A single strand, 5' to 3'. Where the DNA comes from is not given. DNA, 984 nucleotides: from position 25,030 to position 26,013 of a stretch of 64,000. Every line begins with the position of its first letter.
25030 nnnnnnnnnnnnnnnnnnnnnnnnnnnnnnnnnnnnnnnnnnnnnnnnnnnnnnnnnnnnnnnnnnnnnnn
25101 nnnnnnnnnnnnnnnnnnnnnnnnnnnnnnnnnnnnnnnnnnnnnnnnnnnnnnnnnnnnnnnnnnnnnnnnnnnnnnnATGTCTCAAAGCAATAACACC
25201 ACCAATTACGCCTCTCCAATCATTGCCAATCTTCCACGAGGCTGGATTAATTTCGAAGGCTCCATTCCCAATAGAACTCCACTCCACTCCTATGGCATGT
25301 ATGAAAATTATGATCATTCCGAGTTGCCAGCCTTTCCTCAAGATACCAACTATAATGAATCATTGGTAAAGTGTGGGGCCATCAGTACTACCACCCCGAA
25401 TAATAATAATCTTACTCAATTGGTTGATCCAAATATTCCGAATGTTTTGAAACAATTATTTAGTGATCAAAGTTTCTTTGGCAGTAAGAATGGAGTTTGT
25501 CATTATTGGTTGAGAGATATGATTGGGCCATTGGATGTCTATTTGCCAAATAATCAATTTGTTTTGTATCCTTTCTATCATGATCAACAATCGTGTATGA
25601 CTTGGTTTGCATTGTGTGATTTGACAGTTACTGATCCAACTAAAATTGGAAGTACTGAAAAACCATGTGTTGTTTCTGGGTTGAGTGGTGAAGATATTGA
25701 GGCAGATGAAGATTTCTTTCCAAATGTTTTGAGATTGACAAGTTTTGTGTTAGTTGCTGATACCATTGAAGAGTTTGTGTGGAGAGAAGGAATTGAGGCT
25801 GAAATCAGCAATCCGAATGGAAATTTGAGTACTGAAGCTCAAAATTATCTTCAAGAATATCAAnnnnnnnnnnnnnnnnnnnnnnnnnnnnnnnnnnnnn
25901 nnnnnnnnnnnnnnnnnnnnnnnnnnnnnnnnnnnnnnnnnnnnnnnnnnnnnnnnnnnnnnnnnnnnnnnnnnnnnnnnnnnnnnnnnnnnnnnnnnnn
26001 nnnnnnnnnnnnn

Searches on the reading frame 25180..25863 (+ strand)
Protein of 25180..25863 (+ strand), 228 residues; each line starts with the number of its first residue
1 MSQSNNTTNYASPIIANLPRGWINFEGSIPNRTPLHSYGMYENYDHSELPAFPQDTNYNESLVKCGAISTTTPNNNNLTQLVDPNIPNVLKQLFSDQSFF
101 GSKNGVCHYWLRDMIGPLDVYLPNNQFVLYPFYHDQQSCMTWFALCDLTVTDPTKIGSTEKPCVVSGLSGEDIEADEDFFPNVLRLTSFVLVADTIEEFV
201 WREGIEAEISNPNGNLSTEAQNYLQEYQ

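Call 71: list_cluster_members(proteins=[window:25180-25863:+, window:35904-36911:+, window:30145-31497:+, window:31670-32914:+, window:57943-58722:+, window:60714-61700:+, window:2763-3806:-, window:14484-16670:-, window:19375-21213:-, window:43780-45738:+])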
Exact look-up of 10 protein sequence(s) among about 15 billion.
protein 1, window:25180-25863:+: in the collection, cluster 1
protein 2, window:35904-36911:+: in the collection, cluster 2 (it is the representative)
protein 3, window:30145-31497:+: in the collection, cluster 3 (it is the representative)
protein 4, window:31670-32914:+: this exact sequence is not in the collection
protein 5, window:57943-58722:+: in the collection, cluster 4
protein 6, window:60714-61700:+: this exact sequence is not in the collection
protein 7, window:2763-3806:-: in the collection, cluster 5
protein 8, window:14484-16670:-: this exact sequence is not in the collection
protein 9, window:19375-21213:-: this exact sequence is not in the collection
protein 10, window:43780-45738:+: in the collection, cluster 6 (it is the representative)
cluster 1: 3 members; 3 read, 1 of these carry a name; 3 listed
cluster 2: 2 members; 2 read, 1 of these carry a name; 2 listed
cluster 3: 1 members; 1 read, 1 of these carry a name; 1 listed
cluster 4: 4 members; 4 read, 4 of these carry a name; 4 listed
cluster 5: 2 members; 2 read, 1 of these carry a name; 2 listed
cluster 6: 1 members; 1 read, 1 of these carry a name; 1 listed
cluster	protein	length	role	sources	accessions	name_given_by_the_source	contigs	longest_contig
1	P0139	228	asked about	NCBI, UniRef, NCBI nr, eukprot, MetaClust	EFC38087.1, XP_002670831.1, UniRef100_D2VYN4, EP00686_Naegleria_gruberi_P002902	predicted protein [Naegleria gruberi] | Predicted protein n=1 Tax=Naegleria gruberi TaxID=5762 RepID=D2VYN4_NAEGR | uncharacterized protein NAEGRDRAFT_74182 [Naegleria gruberi]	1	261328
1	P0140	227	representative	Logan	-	-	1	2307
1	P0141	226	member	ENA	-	-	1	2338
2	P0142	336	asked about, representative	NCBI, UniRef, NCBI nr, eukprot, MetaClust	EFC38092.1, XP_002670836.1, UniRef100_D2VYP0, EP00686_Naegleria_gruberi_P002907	predicted protein [Naegleria gruberi] | Predicted protein n=1 Tax=Naegleria gruberi TaxID=5762 RepID=D2VYP0_NAEGR | uncharacterized protein NAEGRDRAFT_81731 [Naegleria gruberi]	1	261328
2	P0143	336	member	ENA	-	-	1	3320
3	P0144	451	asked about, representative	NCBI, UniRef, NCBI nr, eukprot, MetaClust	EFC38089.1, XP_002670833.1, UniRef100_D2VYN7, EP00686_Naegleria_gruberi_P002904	predicted protein [Naegleria gruberi] | Predicted protein n=1 Tax=Naegleria gruberi TaxID=5762 RepID=D2VYN7_NAEGR | uncharacterized protein NAEGRDRAFT_74185 [Naegleria gruberi]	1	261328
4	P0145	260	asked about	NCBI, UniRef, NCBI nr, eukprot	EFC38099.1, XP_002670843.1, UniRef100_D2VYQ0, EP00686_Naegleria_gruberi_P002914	predicted protein [Naegleria gruberi] | Predicted protein n=1 Tax=Naegleria gruberi TaxID=5762 RepID=D2VYQ0_NAEGR | uncharacterized protein NAEGRDRAFT_74199 [Naegleria gruberi]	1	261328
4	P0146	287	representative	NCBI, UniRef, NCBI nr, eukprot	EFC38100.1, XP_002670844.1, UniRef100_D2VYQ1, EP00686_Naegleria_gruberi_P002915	predicted protein [Naegleria gruberi] | Predicted protein n=1 Tax=Naegleria gruberi TaxID=5762 RepID=D2VYQ1_NAEGR | uncharacterized protein NAEGRDRAFT_74200 [Naegleria gruberi]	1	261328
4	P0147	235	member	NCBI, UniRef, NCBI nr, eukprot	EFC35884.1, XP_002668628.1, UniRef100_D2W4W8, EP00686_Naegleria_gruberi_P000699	predicted protein [Naegleria gruberi] | Predicted protein n=1 Tax=Naegleria gruberi TaxID=5762 RepID=D2W4W8_NAEGR | uncharacterized protein NAEGRDRAFT_76456 [Naegleria gruberi]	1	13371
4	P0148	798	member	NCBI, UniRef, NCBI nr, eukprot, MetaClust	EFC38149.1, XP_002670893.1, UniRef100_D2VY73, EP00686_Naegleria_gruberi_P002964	predicted protein [Naegleria gruberi] | Predicted protein n=1 Tax=Naegleria gruberi TaxID=5762 RepID=D2VY73_NAEGR | uncharacterized protein NAEGRDRAFT_53196 [Naegleria gruberi]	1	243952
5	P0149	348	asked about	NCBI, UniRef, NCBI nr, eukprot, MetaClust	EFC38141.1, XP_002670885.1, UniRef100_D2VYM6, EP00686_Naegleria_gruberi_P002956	predicted protein [Naegleria gruberi] | Predicted protein n=1 Tax=Naegleria gruberi TaxID=5762 RepID=D2VYM6_NAEGR | uncharacterized protein NAEGRDRAFT_81727 [Naegleria gruberi]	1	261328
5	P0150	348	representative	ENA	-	-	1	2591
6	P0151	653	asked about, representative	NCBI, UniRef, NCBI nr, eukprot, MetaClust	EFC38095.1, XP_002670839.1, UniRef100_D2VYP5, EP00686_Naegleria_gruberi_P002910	predicted protein [Naegleria gruberi] | Fucosyltransferase n=1 Tax=Naegleria gruberi TaxID=5762 RepID=D2VYP5_NAEGR | uncharacterized protein NAEGRDRAFT_81733 [Naegleria gruberi]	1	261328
